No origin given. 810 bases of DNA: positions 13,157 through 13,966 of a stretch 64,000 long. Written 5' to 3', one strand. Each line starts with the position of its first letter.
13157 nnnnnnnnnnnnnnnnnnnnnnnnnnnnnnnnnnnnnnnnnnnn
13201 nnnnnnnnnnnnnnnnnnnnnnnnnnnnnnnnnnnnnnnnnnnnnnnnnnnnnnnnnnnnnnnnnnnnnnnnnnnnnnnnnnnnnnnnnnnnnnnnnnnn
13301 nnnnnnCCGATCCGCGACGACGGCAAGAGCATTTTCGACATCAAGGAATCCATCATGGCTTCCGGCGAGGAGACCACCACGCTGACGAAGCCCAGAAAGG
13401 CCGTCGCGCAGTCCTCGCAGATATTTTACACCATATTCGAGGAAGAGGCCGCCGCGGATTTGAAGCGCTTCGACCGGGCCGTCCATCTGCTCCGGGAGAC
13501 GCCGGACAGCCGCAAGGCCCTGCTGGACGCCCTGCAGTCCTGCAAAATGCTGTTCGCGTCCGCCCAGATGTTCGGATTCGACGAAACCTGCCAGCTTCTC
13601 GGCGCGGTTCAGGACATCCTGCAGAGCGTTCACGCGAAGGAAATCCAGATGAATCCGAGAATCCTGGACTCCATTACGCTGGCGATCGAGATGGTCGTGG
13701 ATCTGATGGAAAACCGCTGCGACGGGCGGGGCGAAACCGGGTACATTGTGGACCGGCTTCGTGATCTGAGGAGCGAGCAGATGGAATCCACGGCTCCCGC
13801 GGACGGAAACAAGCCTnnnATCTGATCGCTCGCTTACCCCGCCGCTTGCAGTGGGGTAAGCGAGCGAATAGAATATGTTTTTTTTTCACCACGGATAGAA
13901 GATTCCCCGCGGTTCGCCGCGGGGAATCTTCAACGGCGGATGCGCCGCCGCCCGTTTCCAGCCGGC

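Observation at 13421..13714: C-terminal domain of the FtsZ-like protein aligns with CheA P1/HPt but has Lys at the phospho-His position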

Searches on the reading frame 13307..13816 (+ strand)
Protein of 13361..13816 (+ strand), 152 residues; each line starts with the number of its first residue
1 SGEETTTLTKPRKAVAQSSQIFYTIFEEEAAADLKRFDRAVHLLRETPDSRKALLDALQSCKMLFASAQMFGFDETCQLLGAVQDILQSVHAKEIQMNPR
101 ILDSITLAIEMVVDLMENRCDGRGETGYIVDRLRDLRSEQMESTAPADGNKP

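Call 3: search_protein_families(library=pfam, proteins=[window:13361-13816:+], max_evalue=10)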
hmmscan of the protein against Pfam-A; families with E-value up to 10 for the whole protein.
window:13361-13816:+ (152 aa): 2 families
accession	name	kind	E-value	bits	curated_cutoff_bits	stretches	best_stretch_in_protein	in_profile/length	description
PF01627.28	Hpt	-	0.0095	16.6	24.6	1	23-112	3-81/84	Hpt domain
PF08294.17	TIM21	-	0.17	12.2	24.1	1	16-59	20-65/145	TIM21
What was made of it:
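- On HPt domain / CheA P1 (PF01627): Pfam Hpt itself is below its gathering score (16.6 < 24.6 bits; call 3).
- Checked: Pfam Hpt matches at E 0.0095 and 16.6 bits, below its gathering score of 24.6 (call 3).
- Pfam Hpt is below its gathering score (16.6 against 24.6 bits; call 3).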

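Call 4: search_protein_families(library=ncbifam, proteins=[window:13361-13816:+], max_evalue=10)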
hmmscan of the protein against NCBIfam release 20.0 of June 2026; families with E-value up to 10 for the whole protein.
window:13361-13816:+ (152 aa): 1 family
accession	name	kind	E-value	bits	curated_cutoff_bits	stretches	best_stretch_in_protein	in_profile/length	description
NF041336.1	CheA_Halo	equivalog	7.3e-07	28.2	950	1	26-140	8-125/666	chemotaxis protein CheA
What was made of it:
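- On HPt domain / CheA P1 (PF01627): NCBIfam CheA_Halo E 7.3e-7 (call 4).
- Checked: NCBIfam CheA_Halo positions 8-125 match at E 7.3e-7 (call 4).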

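Call 5: search_solved_structures(query=window:13361-13816:+, max_evalue=10, show_alignments=4)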
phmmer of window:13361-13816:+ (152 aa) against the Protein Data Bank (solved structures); distinct sequences matched with E-value up to 10: 8.
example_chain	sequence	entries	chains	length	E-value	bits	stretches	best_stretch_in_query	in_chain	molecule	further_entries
6ff6_A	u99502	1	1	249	7.3e-07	32.7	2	15-120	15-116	BRIC1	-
2ld6_A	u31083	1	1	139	0.00016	25.1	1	23-135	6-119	Chemotaxis protein CheA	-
1tqg_A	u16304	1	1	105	0.00062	23.2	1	22-117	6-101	Chemotaxis protein cheA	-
1i5n_A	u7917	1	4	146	0.0077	19.6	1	21-147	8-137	CHEMOTAXIS PROTEIN CHEA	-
8c5v_C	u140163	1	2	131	0.078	16.4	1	22-122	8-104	Chemotaxis protein CheA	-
2lp4_A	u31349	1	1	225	0.082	16.3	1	21-122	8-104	Chemotaxis protein CheA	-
1mp9_A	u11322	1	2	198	0.89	13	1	11-98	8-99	TATA-binding protein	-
6fes_A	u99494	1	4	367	1.5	12.2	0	69-128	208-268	D12_BRIC2, a synthetic protein,D12_BRIC2, a synthetic protein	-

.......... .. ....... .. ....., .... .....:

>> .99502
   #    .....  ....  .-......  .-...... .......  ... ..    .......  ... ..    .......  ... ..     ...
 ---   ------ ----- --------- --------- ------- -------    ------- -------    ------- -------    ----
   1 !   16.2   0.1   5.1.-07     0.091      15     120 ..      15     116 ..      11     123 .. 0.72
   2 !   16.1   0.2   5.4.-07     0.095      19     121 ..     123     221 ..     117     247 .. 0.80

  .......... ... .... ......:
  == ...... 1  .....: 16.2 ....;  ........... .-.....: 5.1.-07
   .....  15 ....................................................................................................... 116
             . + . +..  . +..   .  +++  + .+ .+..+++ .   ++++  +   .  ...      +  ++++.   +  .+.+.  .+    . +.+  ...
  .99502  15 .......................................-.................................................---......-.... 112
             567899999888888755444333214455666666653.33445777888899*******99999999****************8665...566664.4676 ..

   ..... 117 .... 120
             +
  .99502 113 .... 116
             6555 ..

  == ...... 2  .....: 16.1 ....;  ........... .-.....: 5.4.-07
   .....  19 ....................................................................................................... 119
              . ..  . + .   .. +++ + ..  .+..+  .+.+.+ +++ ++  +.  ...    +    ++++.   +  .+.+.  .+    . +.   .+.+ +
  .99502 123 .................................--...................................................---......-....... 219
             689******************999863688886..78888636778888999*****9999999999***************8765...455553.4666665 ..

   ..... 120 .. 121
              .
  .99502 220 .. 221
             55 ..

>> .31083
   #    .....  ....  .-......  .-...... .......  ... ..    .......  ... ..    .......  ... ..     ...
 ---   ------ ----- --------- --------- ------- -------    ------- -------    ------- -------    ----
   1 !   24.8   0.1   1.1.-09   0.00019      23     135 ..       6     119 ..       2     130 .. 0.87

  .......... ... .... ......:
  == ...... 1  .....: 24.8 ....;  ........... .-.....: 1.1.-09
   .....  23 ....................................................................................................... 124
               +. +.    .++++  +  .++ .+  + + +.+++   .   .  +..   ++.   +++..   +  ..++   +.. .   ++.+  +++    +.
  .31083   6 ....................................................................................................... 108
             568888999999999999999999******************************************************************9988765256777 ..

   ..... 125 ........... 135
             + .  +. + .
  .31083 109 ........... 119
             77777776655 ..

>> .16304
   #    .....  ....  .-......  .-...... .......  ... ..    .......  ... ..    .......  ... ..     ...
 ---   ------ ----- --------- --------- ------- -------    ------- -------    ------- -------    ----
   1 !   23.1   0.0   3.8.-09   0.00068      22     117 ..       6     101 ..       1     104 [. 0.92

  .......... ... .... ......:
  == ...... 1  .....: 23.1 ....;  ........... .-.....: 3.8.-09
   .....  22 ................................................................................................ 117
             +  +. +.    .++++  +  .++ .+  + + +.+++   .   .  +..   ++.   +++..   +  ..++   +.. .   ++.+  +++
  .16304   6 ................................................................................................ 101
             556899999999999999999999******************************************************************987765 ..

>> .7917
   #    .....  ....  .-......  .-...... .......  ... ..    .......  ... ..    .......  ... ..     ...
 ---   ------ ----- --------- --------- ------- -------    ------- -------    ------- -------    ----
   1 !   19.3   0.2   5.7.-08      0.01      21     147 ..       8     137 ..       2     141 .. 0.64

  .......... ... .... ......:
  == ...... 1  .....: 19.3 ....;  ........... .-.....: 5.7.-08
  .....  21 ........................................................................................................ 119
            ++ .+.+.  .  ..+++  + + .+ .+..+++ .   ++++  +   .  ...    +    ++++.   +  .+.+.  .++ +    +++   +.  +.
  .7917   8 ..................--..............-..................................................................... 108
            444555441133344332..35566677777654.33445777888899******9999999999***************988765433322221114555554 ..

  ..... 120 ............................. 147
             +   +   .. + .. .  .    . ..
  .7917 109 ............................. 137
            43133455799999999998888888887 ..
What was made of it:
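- On HPt domain / CheA P1 (PF01627): PDB phmmer E 1.6e-4 (call 5).
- Checked: phmmer against PDB sequences hits T. maritima CheA P1 (2ld6 E 1.6e-4; 1tqg E 6.2e-4) and Salmonella P1 (1i5n E 7.7e-3) (call 5).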

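Call 6: find_homologous_proteins(query=window:13361-13816:+, max_evalue=0.001)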
Query window:13361-13816:+ (152 aa): 10 proteins with E <= 0.001 among 29 candidates.
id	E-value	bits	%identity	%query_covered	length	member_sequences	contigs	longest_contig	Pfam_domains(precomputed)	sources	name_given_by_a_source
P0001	4.5e-68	245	77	98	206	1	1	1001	-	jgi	jgi:hypothetical protein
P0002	3.6e-59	217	68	97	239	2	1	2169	PF12327.14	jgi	jgi:hypothetical protein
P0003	2.8e-51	191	64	89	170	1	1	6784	-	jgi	jgi:chemotaxis protein histidine kinase CheA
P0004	9.9e-49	183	60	95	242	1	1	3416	PF12327.14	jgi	jgi:hypothetical protein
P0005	6.8e-48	180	62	88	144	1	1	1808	-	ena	-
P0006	2.6e-46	175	65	86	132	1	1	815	PF01627.29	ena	-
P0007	3.4e-45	171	57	97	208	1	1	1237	-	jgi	jgi:hypothetical protein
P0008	1.6e-35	140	77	57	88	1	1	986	-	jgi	jgi:chemotaxis protein histidine kinase CheA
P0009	3.9e-24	103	61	54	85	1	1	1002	-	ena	-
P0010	6.3e-23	99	65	51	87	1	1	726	-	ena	-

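Call 10: find_related_loci(query=A1, collection=genome_contigs, flank=10000)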
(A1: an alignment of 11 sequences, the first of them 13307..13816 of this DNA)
Query A1 (170 aa) in genome_contigs; peptide patterns used: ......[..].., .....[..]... (x = any residue, [..] = any of these).
50 stretches matched a pattern; 21 encode a relative of the query (tblastn E <= 1e-3); 21 distinct loci.
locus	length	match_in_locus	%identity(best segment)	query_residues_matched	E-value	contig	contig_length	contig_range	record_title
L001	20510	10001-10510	99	1-170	4e-113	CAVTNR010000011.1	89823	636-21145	MAG: uncultured bacterium isolate MFD04716.bin.3.7 genome assembly, contig: contig_27953, whole genome shotgun sequence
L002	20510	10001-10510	98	1-170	4e-112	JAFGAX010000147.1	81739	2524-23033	MAG: bacterium isolate Zod_maxbin.0504 k87_4235943, whole genome shotgun sequence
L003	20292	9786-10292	98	1-169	8e-110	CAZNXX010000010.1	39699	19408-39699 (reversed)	MAG TPA_asm: uncultured bacterium isolate SRP192927_co6_52 genome assembly, contig: NODE_1614_length_39699_cov_9.520634,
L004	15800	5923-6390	65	6-161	2e-71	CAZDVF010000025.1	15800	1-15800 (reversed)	MAG TPA_asm: uncultured bacterium isolate binchicken_co256_218 genome assembly, contig: NODE_8535_length_15800_cov_4.630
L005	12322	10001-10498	60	1-166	5e-69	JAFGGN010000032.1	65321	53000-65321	MAG: bacterium isolate Zod_Metabat.1387 k87_3299039, whole genome shotgun sequence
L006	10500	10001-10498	60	2-167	9e-68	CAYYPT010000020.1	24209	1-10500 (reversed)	MAG TPA_asm: uncultured bacterium isolate binchicken_co184_744 genome assembly, contig: NODE_3261_length_24209_cov_9.226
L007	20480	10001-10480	63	2-161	3e-67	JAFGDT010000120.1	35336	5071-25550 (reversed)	MAG: bacterium isolate Zod_Metabat.1186 k87_11659261, whole genome shotgun sequence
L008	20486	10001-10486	61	1-162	4e-67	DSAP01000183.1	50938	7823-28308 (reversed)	MAG TPA_asm: bacterium isolate SpSt-1151 Ga0129302_1000135, whole genome shotgun sequence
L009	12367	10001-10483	63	1-161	4e-68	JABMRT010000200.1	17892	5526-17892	MAG: candidate division KSB1 bacterium isolate bin.322 k141_5073731, whole genome shotgun sequence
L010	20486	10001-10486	59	1-162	1e-65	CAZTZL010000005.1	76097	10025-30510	MAG TPA_asm: uncultured bacterium isolate binchicken_co94_424 genome assembly, contig: NODE_324_length_76097_cov_13.3399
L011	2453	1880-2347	63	7-161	2e-66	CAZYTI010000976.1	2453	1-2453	MAG TPA_asm: uncultured bacterium isolate binchicken_co97_67 genome assembly, contig: NODE_139108_length_2453_cov_3.5475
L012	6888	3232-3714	60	2-162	6e-66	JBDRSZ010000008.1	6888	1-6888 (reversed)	MAG: bacterium isolate MEGAHIT-group-3.41 k141_564719, whole genome shotgun sequence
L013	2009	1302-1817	60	2-168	4e-67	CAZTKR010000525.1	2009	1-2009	MAG TPA_asm: uncultured bacterium isolate binchicken_co334_18 genome assembly, contig: NODE_137573_length_2009_cov_4.328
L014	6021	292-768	60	4-162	4e-65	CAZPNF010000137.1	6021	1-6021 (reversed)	MAG TPA_asm: uncultured bacterium isolate binchicken_co262_332 genome assembly, contig: NODE_15311_length_6021_cov_4.018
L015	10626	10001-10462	59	4-157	2e-60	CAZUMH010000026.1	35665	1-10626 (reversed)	MAG TPA_asm: uncultured bacterium isolate binchicken_co129_740 genome assembly, contig: NODE_3000_length_35665_cov_5.223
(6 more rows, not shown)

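Call 22: predict_structure(alignment_id=A1)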
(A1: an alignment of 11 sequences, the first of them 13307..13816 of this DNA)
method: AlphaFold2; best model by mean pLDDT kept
length: 170 residues; sequences in the alignment: 11
mean_pLDDT: 80.7   pTM: 0.69
mean pLDDT of the five models: 80.7, 80.1, 79.7, 79.4, 78.6
residues with pLDDT >= 90: 94; 70-90: 26; 50-70: 30; < 50: 20
segments of 3 or more residues with pLDDT < 50: 1-4, 20-32, 167-169
pLDDT, mean of each block of 10 residues (from residue 1): 51 59 40 63 84 96 96 98 93 95 97 96 95 79 87 92 51
secondary structure, 60 per line:
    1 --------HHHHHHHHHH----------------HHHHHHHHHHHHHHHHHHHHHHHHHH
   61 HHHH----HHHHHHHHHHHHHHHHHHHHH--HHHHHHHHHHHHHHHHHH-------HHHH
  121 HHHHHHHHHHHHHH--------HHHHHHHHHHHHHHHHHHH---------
elements in order: H9-18 H35-64 H69-89 H92-109 H117-134 H143-161

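Call 24: search_protein_representatives(alignment_id=A1)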
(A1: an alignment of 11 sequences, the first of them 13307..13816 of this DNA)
Query: 11 sequences, 201 profile positions. Proteins with E-value up to 0.001 (for the whole library): 692; up to 1e-10: 69; up to 1e-30: 4. The best 150 are listed.
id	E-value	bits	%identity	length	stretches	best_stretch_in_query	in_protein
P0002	4.6e-95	333.3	-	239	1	1-199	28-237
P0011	5.4e-82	290.7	-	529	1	1-198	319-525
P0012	9.8e-77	273.5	-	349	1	2-193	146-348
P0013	2.1e-36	141.8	-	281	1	1-112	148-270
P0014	3.3e-28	115.0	-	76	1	119-200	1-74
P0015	9.7e-25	103.7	-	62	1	139-194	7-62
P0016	3.9e-20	88.7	-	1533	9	42-164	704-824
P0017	6.2e-20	88.0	-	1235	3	73-161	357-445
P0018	7.9e-20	87.7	-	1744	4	72-198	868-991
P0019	1.2e-19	87.1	-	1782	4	72-161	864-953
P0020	3.9e-19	85.4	-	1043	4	73-153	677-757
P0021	3.9e-19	85.4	-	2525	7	64-158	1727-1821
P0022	8.9e-18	81.0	-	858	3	71-151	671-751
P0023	1.0e-17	80.8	-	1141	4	73-168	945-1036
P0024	1.3e-17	80.5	-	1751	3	73-167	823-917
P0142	5.3e-08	49.1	-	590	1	1-144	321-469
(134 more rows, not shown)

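Call 26: fold_search(model_id=the predicted structure, library=pdb)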
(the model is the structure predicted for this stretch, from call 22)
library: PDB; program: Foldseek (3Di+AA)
matches with E <= 10: 507; with E <= 0.001: 2
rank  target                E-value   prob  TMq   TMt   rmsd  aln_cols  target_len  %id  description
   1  3kyi_A                6.0e-04  1.00  0.64  0.83   2.2       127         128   12  Crystal structure of the phosphorylated P1 domain of CheA3 in complex with CheY6 from R. sphaeroides (released 2010-02-16)
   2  2lp4_MODEL_1_A        9.0e-04  1.00  0.62  0.47   7.9       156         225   16  Solution structure of P1-CheY/P2 complex in bacterial chemotaxis (released 2012-10-24)
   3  3kyj_A                1.6e-03  1.00  0.64  0.82   2.2       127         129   12  Crystal structure of the P1 domain of CheA3 in complex with CheY6 from R. sphaeroides (released 2010-02-16)
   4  1i5n_C                1.7e-03  1.00  0.58  0.78   2.4       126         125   18  Crystal structure of the P1 domain of CheA from Salmonella typhimurium (released 2001-07-11)
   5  1i5n_B                1.8e-03  1.00  0.59  0.78   2.6       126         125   20  Crystal structure of the P1 domain of CheA from Salmonella typhimurium (released 2001-07-11)
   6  1i5n_A                2.0e-03  1.00  0.60  0.77   2.5       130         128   18  Crystal structure of the P1 domain of CheA from Salmonella typhimurium (released 2001-07-11)
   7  1i5n_D                2.1e-03  1.00  0.61  0.79   2.4       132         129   18  Crystal structure of the P1 domain of CheA from Salmonella typhimurium (released 2001-07-11)
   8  1tqg                  2.5e-03  1.00  0.55  0.88   1.2        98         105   19  CheA phosphotransferase domain from Thermotoga maritima (released 2004-09-07)
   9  2ld6_MODEL_1_A        2.6e-03  1.00  0.59  0.74   4.3       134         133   19  Solution Structure of Histidine Phosphotransfer Domain of CheA (released 2011-10-12)
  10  7t2y_A                3.2e-03  1.00  0.55  0.89   1.6       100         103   12  X-ray structure of a designed cold unfolding four helix bundle (released 2022-03-02)
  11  8c5v_C                4.3e-03  1.00  0.63  0.80   2.3       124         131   18  Chemotaxis core signalling unit from E protein lysed E. coli cells (released 2023-09-13)
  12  3u3b_B                9.7e-03  1.00  0.56  0.91   1.8       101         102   11  Crystal Structure of Computationally Redesigned Four-Helix Bundle (released 2012-06-13)
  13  3u3b_A                9.7e-03  1.00  0.56  0.88   2.3       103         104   12  Crystal Structure of Computationally Redesigned Four-Helix Bundle (released 2012-06-13)
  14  7t03_MODEL_1_A        1.4e-02  1.00  0.56  0.89   2.0       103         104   12  NMR structure of a designed cold unfolding four helix bundle (released 2022-03-02)
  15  6ff6                  2.5e-02  1.00  0.61  0.47   2.2       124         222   19  Crystal structure of novel repeat protein BRIC1 (released 2018-09-05)
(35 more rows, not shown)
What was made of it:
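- On HPt domain / CheA P1 (PF01627): The nine best Foldseek matches are all CheA P1, with TM up to 0.88 (call 26).
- Designed four-helix bundles also appear among the Foldseek matches (call 26). The nine best structural matches are all CheA P1 (call 26).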

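Call 47: list_cluster_members(proteins=[P0011, P0142, P0002, P0012])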
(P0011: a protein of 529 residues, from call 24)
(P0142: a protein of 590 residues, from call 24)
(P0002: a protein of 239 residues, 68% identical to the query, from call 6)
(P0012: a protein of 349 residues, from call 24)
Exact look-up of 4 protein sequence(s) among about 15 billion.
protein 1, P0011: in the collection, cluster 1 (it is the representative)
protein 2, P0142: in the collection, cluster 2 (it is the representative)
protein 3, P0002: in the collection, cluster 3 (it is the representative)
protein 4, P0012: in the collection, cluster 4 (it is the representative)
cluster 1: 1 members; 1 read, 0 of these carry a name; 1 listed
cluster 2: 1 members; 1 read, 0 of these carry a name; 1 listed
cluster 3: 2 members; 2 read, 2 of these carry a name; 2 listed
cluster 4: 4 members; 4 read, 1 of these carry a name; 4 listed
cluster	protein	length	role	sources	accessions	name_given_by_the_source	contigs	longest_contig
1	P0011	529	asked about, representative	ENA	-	-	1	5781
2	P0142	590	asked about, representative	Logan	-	-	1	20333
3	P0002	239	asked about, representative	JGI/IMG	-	hypothetical protein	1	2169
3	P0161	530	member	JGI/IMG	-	cell division protein FtsZ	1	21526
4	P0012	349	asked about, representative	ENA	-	-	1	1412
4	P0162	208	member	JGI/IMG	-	hypothetical protein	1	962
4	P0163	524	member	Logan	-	-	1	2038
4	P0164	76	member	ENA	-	-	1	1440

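Call 48: find_encoding_contigs(protein=P0142, flank=10000, max_places=3)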
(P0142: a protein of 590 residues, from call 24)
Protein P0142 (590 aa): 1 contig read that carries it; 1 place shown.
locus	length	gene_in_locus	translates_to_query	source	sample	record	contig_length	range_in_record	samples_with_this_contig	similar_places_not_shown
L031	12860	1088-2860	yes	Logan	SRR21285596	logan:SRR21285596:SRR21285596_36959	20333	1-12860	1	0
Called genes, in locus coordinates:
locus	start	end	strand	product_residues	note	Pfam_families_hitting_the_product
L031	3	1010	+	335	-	?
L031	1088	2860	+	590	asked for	PF00091:Tubulin, PF12327:FtsZ_C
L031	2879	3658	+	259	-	-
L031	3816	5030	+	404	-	PF00989:PAS (weak), PF13188:PAS_8 (weak), PF08448:PAS_4 (weak), PF00512:HisKA, PF02518:HATPase_c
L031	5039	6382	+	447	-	PF00072:Response_reg, PF00158:Sigma54_activat, PF01078:Mg_chelatase (faint), PF14532:Sigma54_activ_2, PF07728:AAA_5 (weak), PF25601:AAA_lid_14, PF02954:HTH_8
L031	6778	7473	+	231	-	PF02563:Poly_export, PF22461:SLBB_2, PF10531:SLBB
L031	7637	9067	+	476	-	PF02706:Wzz (weak), PF13807:GNVR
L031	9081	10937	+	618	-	PF13191:AAA_16 (weak), PF13401:AAA_22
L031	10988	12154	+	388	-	PF02397:Bac_transf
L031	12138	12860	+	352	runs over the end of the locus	PF01408:GFO_IDH_MocA, PF03447:NAD_binding_3 (weak), PF22725:GFO_IDH_MocA_C3, PF02894:GFO_IDH_MocA_C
